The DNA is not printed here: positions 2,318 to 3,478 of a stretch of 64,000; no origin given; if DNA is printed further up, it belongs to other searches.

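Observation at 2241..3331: Two-gene module: a 57-aa ORF plus a PIN-PilZ fusion protein embedded next to the type I R-M genes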

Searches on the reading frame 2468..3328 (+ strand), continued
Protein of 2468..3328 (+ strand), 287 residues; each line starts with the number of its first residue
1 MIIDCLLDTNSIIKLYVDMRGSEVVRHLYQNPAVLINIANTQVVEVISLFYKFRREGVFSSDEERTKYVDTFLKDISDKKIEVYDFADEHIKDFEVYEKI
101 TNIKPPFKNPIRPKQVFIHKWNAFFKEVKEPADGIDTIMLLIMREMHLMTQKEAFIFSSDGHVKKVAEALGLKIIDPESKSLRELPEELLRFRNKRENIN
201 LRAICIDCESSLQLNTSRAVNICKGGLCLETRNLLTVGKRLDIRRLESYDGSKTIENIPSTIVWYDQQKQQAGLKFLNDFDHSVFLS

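Call 25: fold_search(model_id=the predicted structure, library=pdb)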
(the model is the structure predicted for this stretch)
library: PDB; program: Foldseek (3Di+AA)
matches with E <= 10: 876; with E <= 0.001: 29
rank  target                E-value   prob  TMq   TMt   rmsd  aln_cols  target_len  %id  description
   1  4rt1_B                2.3e-06  1.00  0.28  0.68   3.1        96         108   14  Structure of the Alg44 PilZ domain (R95A mutant) from Pseudomonas aeruginosa PAO1 in complex with c-di-GMP (released 2015-04-08)
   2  4xrn_B                2.4e-06  1.00  0.28  0.70   3.1        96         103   14  Pilz domain with c-di-gmp of a protein from Pseudomonas aeruginosa (released 2016-02-03)
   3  4rt1_A                2.9e-06  1.00  0.28  0.68   3.1        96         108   14  Structure of the Alg44 PilZ domain (R95A mutant) from Pseudomonas aeruginosa PAO1 in complex with c-di-GMP (released 2015-04-08)
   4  4rt0_C                2.9e-06  1.00  0.27  0.67   3.5        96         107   14  Structure of the Alg44 PilZ domain from Pseudomonas aeruginosa PAO1 in complex with c-di-GMP (released 2015-04-08)
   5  4xrn_D                3.3e-06  1.00  0.28  0.69   3.2        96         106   14  Pilz domain with c-di-gmp of a protein from Pseudomonas aeruginosa (released 2016-02-03)
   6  4rt0_A                4.6e-06  1.00  0.27  0.65   3.6        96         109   14  Structure of the Alg44 PilZ domain from Pseudomonas aeruginosa PAO1 in complex with c-di-GMP (released 2015-04-08)
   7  4xrn_C                4.9e-06  1.00  0.28  0.68   3.1        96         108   14  Pilz domain with c-di-gmp of a protein from Pseudomonas aeruginosa (released 2016-02-03)
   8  4rt0_B                5.9e-06  1.00  0.27  0.64   3.7        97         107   13  Structure of the Alg44 PilZ domain from Pseudomonas aeruginosa PAO1 in complex with c-di-GMP (released 2015-04-08)
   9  4xrn_A                7.5e-06  1.00  0.28  0.69   3.2        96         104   14  Pilz domain with c-di-gmp of a protein from Pseudomonas aeruginosa (released 2016-02-03)
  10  2fe1                  4.4e-05  1.00  0.38  0.77   3.9       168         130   15  Crystal Structure of PAE0151 from Pyrobaculum aerophilum (released 2005-12-27)
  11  4i86_A                6.0e-05  1.00  0.26  0.67   3.6        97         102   14  Crystal structure of PilZ domain of CeSA from cellulose synthesizing bacterium (released 2013-04-03)
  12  4i86_B                8.0e-05  1.00  0.25  0.65   3.8        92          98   15  Crystal structure of PilZ domain of CeSA from cellulose synthesizing bacterium (released 2013-04-03)
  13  9fnn_A                8.0e-05  1.00  0.26  0.10  11.7       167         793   11  Cryo-EM structure of the c-di-GMP-saturated 'crown'less Bcs macrocomplex for cellulose secretion in E. coli (released 2024-10-16)
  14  9fp0_A                8.5e-05  1.00  0.24  0.09  14.0       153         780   11  Cryo-EM structure of the 'crown'less Bcs macrocomplex for E. coli cellulose secretion in non-saturating c-di-GMP (loca (released 2024-10-16)
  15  5yww                  8.5e-05  0.99  0.27  0.17  17.2       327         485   11  Archael RuvB-like Holiday junction helicase (released 2018-06-13)
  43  5x3t_B                2.8e-03  1.00  0.36  0.69   6.3       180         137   12  VapBC from Mycobacterium tuberculosis (released 2017-06-07)
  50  3zvk_C                6.5e-03  1.00  0.34  0.66   7.0       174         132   13  Crystal structure of VapBC2 from Rickettsia felis bound to a DNA fragment from their promoter (released 2011-12-14)
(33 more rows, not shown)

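Call 26: find_encoding_contigs(protein=P0010, flank=6000, max_places=3)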
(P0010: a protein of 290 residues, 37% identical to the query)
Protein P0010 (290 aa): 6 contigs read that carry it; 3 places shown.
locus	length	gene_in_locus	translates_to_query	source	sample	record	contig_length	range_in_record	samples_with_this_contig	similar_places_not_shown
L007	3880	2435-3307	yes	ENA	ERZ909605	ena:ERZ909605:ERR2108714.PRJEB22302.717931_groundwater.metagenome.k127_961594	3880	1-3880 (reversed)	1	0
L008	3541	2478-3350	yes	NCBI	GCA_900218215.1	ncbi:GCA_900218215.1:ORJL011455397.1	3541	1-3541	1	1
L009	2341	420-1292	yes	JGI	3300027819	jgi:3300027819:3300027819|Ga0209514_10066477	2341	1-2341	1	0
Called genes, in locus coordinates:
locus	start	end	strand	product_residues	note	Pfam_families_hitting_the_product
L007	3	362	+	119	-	?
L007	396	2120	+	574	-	PF03235:GmrSD_N, PF07510:GmrSD_C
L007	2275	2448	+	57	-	-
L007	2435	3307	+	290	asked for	-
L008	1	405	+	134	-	?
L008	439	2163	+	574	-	PF03235:GmrSD_N, PF07510:GmrSD_C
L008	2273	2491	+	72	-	-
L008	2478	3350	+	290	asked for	-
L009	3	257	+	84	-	?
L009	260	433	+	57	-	-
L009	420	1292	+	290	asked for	-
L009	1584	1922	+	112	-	-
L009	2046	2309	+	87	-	-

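Call 27: find_encoding_contigs(protein=P0007, flank=6000, max_places=3)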
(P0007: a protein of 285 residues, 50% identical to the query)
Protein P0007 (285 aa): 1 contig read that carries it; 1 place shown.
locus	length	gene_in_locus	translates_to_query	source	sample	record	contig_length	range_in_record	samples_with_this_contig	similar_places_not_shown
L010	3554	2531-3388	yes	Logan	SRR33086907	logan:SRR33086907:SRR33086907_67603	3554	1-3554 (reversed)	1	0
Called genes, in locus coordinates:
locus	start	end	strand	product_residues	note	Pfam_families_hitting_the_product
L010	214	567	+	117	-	-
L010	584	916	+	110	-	-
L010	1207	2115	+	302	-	PF01972:SDH_protease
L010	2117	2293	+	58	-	-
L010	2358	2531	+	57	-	-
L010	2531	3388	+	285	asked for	PF07238:PilZ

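Call 29: find_encoding_contigs(protein=P0008, flank=6000, max_places=3)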
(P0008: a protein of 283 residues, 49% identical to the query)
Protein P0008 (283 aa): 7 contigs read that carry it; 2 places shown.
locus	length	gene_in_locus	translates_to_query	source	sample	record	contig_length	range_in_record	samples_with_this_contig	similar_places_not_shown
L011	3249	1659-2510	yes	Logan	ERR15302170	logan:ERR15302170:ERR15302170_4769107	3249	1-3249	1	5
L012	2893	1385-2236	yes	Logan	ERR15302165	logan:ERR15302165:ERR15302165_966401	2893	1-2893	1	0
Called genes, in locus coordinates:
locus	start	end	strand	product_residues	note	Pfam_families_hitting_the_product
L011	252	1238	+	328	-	PF01972:SDH_protease, PF25145:NfeD1b_N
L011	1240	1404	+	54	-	-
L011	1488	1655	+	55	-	-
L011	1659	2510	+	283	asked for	PF07238:PilZ (weak)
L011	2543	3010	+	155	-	-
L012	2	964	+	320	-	?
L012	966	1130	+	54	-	-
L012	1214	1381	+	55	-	-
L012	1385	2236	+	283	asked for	PF07238:PilZ (weak)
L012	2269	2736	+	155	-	-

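Call 30: find_encoding_contigs(protein=P0009, flank=6000, max_places=3)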
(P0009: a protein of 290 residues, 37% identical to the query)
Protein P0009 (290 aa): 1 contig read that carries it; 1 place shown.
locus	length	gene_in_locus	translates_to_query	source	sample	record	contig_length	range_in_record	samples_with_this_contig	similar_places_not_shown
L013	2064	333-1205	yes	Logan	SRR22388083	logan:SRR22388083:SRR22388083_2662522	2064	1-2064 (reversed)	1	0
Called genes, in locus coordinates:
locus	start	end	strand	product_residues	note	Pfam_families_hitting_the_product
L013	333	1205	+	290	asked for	-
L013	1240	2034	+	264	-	-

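Call 40: find_related_loci(query=A1, collection=genome_contigs, flank=8000)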
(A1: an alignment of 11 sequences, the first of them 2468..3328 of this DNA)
Query A1 (287 aa) in genome_contigs; peptide patterns used: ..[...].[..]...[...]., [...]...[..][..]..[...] (x = any residue, [..] = any of these).
102 stretches matched a pattern; 2 encode a relative of the query (tblastn E <= 1e-3); 2 distinct loci.
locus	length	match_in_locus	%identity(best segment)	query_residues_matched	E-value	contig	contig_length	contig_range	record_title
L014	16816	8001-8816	45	2-278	6e-77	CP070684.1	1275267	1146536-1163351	MAG: Candidatus Omnitrophota bacterium isolate bin66 chromosome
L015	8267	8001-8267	48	1-90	1e-21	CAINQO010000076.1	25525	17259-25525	MAG: Candidatus Omnitrophica bacterium isolate AM-2014-D7_bin-608 genome assembly, contig: bin-608:076/123, whole genome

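Call 57: find_encoding_contigs(protein=P0038, flank=4000, max_places=3)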
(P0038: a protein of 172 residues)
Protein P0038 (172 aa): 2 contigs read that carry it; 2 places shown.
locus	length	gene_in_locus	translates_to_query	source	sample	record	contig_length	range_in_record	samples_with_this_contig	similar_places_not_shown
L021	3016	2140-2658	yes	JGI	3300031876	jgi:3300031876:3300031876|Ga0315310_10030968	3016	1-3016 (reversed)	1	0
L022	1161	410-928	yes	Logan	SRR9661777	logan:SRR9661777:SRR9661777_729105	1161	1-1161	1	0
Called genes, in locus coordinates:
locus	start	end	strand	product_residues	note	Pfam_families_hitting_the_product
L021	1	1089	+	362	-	?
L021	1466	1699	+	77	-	-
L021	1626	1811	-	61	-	-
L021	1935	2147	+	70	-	-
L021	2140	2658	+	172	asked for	PF01850:PIN (weak)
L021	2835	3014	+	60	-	?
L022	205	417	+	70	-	-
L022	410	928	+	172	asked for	PF01850:PIN (weak)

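Call 71: find_encoding_contigs(protein=P0024, flank=4000, max_places=3)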
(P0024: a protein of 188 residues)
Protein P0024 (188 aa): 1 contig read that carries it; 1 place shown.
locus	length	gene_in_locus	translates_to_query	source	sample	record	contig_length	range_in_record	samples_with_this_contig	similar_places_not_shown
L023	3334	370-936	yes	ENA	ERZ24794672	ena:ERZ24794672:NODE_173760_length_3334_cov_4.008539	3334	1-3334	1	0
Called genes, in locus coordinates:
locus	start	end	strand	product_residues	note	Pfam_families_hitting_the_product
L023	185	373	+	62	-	-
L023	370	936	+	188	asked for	-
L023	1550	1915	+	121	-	-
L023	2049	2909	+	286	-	-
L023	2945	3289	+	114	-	-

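Call 72: find_encoding_contigs(protein=P0034, flank=4000, max_places=3)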
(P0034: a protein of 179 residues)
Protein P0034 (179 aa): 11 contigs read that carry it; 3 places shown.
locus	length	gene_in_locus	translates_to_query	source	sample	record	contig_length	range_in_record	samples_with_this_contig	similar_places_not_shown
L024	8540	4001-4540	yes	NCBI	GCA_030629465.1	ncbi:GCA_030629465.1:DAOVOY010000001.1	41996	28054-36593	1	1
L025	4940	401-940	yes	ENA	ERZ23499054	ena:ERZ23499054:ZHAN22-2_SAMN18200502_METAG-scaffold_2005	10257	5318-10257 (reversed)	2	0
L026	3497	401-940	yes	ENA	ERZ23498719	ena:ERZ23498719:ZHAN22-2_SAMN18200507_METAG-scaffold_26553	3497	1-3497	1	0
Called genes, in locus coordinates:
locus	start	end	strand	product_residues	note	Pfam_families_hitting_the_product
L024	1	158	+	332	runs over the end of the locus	PF03372:Exo_endo_phos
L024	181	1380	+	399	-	-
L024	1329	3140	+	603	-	-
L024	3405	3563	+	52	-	-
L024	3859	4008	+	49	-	-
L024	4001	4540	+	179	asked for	-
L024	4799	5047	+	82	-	-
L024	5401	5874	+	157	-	-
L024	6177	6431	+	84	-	-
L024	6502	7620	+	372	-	PF00158:Sigma54_activat, PF14532:Sigma54_activ_2, PF07724:AAA_2, PF00004:AAA, PF07728:AAA_5, PF25601:AAA_lid_14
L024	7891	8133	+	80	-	PF18903:DUF5659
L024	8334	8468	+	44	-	-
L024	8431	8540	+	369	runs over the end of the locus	PF01807:Zn_ribbon_DnaG, PF13662:Toprim_4 (weak), PF13155:Toprim_2 (weak)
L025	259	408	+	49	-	-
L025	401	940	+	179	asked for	-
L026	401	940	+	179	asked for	-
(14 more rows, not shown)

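Call 77: search_protein_families(library=pfam, alignment_id=A3, max_evalue=0.1)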
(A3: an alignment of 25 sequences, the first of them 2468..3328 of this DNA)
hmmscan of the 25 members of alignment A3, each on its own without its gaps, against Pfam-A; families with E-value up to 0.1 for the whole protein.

A. member 1, window:2468-3328:+ (287 aa): 1 family
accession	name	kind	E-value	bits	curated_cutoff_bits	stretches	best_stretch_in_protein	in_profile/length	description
PF16782.11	SIL1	-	0.04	13.6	35.5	1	2-119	122-238/292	Nucleotide exchange factor SIL1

B. families by the number of members that match (of 25 scanned): 11 families
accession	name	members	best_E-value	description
PF07238.19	PilZ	17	5.6e-11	PilZ domain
PF16289.11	PIN_12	3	3.2e-06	PIN domain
PF13638.12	PIN_4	3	5e-06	PIN domain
PF01850.27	PIN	3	1.4e-05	PIN domain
PF13470.12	PIN_3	2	0.041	PIN domain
PF18376.6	MDD_C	1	0.016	Mevalonate 5-diphosphate decarboxylase C-terminal domain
PF16235.10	DUF4894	1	0.025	Domain of unknown function (DUF4894)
PF10955.13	Fin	1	0.039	Anti-sigma-F factor Fin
PF22450.1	CagL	1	0.039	T4SS protein CagL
PF16782.11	SIL1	1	0.04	Nucleotide exchange factor SIL1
PF19237.4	DUF5889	1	0.081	Family of unknown function (DUF5889)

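Call 78: search_protein_families(library=ncbifam, alignment_id=A3, max_evalue=0.01)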
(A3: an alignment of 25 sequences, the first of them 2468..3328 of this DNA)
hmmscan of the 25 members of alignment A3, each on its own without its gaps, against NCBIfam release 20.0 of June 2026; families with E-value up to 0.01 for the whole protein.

A. member 1, window:2468-3328:+ (287 aa): 2 families
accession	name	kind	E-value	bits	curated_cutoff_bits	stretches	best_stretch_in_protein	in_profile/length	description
TIGR02266.1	gmx_TIGR02266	paralog_domain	7.4e-05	22.8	68.7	1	206-279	8-83/96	TIGR02266 family protein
TIGR01033.1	TIGR01033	subfamily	0.0026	17.5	208.75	0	39-104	120-184/238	YebC/PmpR family DNA-binding transcriptional regulator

B. families by the number of members that match (of 25 scanned): 2 families
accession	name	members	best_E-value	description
TIGR02266.1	gmx_TIGR02266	13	6.1e-09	TIGR02266 family protein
TIGR01033.1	TIGR01033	1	0.0026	YebC/PmpR family DNA-binding transcriptional regulator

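Call 79: search_protein_families(library=padloc, proteins=[L011:252-1235:+, L011:1240-1401:+, L011:2543-3007:+, L013:1240-2031:+, L007:396-2117:+], max_evalue=0.01)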
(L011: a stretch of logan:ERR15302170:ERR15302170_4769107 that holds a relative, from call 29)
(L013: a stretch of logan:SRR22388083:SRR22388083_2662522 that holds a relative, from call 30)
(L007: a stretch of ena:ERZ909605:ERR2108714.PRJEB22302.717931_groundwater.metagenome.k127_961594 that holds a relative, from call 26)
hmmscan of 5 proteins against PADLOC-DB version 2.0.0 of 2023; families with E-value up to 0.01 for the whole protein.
L011:252-1235:+ (328 aa): 0 families

L011:1240-1401:+ (54 aa): 0 families

L011:2543-3007:+ (155 aa): 0 families

L013:1240-2031:+ (264 aa): 0 families

L007:396-2117:+ (574 aa): 29 families (the best 25 are shown)
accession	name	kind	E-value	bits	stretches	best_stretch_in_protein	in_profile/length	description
PDLC04157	HEC-06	-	2.2e-95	318.4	1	2-570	2-550/558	-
PDLC04154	HEC-06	-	5.2e-95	317.2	1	1-571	1-560/569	-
PDLC04155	HEC-06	-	1.1e-86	289.6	1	5-573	3-556/562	-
PDLC02687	Orf5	-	1.7e-81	272.6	1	18-547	11-535/543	Orf5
PDLC02700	Orf5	-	8.8e-79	263.7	1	14-573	3-553/555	Orf5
PDLC02693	Orf5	-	3.5e-62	209.1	1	24-573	8-540/543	Orf5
PDLC02695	Orf5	-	2.9e-58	195.7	1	7-573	3-599/601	Orf5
PDLC02699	Orf5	-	2.2e-55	186.4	1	25-535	1-510/530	Orf5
PDLC02691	Orf5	-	1.7e-53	180.1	1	7-573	3-577/579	Orf5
PDLC04156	HEC-06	-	3e-51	172.6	1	19-544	15-534/562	-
PDLC02686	Orf5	-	2.1e-36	123.5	2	8-317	4-311/566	Orf5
PDLC02698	Orf5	-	1.2e-33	114.7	1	19-573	14-569/573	Orf5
PDLC02701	Orf5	-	4.1e-33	112.7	2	19-294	14-308/596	Orf5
PDLC02692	Orf5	-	5.4e-31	105.9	1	23-569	6-550/558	Orf5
PDLC02688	Orf5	-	1.8e-24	84.3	1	16-547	3-540/554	Orf5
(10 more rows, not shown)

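Call 80: find_related_loci(query=A3, collection=viral_contigs, flank=5000)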
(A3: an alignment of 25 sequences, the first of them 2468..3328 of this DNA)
Query A3 (287 aa) in viral_contigs; peptide patterns used: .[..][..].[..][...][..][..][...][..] (x = any residue, [..] = any of these).
4 stretches matched a pattern, but none encodes a relative of the query by tblastn (E <= 1e-3).

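Call 81: search_dna_similar(query=window:2468-3328:+, collection=plasmids, mode=protein, max_evalue=0.001, max_rows=10)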
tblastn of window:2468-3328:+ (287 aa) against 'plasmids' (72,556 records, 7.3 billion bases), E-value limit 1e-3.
No match.

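Call 82: search_dna_similar(query=window:2468-3328:+, collection=phages, mode=protein, max_evalue=0.001, max_rows=10)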
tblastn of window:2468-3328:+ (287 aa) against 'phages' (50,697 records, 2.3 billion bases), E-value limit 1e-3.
No match.

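Call 92: fold_search(model_id=the predicted structure, library=viral)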
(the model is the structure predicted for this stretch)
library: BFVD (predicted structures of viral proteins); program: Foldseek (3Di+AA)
matches with E <= 10: 646; with E <= 0.001: 2
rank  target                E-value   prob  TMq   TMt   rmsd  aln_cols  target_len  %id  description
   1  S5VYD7                2.9e-05  1.00  0.27  0.62   3.8       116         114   13  (no name in the UniProt tables at hand)
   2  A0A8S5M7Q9            3.9e-05  1.00  0.36  0.29  18.0       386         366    8  PIN like domain [Siphoviridae sp. ctPAi1]
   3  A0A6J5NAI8            2.8e-03  0.72  0.24  0.14  14.9       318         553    9  Prohead protease [uncultured Caudovirales phage]
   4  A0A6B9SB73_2          4.5e-03  0.77  0.20  0.06  18.7       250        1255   12  Polyprotein (Fragment) [Rondonia picorna-like virus]
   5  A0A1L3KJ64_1          4.8e-03  0.82  0.23  0.05  26.9       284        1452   11  (no name in the UniProt tables at hand)
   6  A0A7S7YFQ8            5.0e-03  1.00  0.33  0.33   7.6       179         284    7  PIN domain-containing protein [Medusavirus stheno T3]
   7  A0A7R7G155            6.0e-03  0.99  0.30  0.21  15.0       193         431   14  (no name in the UniProt tables at hand)
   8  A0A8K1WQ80            7.2e-03  1.00  0.20  0.08   4.1        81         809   15  RdRp catalytic domain-containing protein (Fragment) [Riboviria sp.]
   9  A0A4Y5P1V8            9.7e-03  0.97  0.29  0.34   7.5       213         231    8  Deoxynucleoside-5'-monophosphatase [Pantoea phage vB_PagS_AAS21]
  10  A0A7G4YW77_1          1.2e-02  0.51  0.21  0.05  19.8       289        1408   10  (no name in the UniProt tables at hand)
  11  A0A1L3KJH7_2          1.2e-02  0.54  0.19  0.06  17.7       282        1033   11  (no name in the UniProt tables at hand)
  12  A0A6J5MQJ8            2.0e-02  0.54  0.27  0.20  13.8       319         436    8  Prohead protease [uncultured Caudovirales phage]
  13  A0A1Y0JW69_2          2.4e-02  0.82  0.20  0.06  14.4       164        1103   11  (no name in the UniProt tables at hand)
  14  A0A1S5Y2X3            2.7e-02  1.00  0.20  0.22   4.0        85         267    6  Trypsin-like peptidase domain-containing serine protease [uncultured archaeal virus]
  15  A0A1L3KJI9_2          2.7e-02  0.21  0.18  0.06  26.0       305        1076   11  (no name in the UniProt tables at hand)
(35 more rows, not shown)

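Call 93: find_related_loci(query=A3, collection=metagenome_contigs, flank=6000)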
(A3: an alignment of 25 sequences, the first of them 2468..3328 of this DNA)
Query A3 (287 aa) in metagenome_contigs; peptide patterns used: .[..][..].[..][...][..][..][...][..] (x = any residue, [..] = any of these).
128 stretches matched a pattern; 17 encode a relative of the query (tblastn E <= 1e-3); 17 distinct loci.
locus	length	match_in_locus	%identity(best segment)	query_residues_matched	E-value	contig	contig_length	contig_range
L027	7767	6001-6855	51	1-287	5e-93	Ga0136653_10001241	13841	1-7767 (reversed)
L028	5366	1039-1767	44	1-244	9e-67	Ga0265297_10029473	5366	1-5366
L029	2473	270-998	44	1-244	1e-66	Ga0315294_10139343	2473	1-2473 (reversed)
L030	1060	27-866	36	1-287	7e-65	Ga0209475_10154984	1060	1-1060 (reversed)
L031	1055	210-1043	40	1-283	3e-64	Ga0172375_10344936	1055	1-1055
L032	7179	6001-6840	39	5-286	5e-57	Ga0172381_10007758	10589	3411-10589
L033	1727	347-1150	36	1-275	6e-57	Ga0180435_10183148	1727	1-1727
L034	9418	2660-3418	41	4-258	5e-55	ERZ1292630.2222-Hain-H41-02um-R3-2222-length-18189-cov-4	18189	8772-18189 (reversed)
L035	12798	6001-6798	37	1-276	1e-54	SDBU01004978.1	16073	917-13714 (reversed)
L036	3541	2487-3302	37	3-276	1e-52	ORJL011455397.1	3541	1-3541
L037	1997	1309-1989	42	1-229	7e-49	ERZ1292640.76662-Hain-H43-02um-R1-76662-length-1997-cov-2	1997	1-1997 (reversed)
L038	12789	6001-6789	35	3-264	2e-45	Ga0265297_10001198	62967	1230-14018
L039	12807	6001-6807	32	3-277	3e-45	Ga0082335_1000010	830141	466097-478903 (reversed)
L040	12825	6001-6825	37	3-282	3e-39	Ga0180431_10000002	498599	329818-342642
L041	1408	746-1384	33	3-227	2e-40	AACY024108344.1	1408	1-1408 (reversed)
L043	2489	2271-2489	48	1-72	1e-15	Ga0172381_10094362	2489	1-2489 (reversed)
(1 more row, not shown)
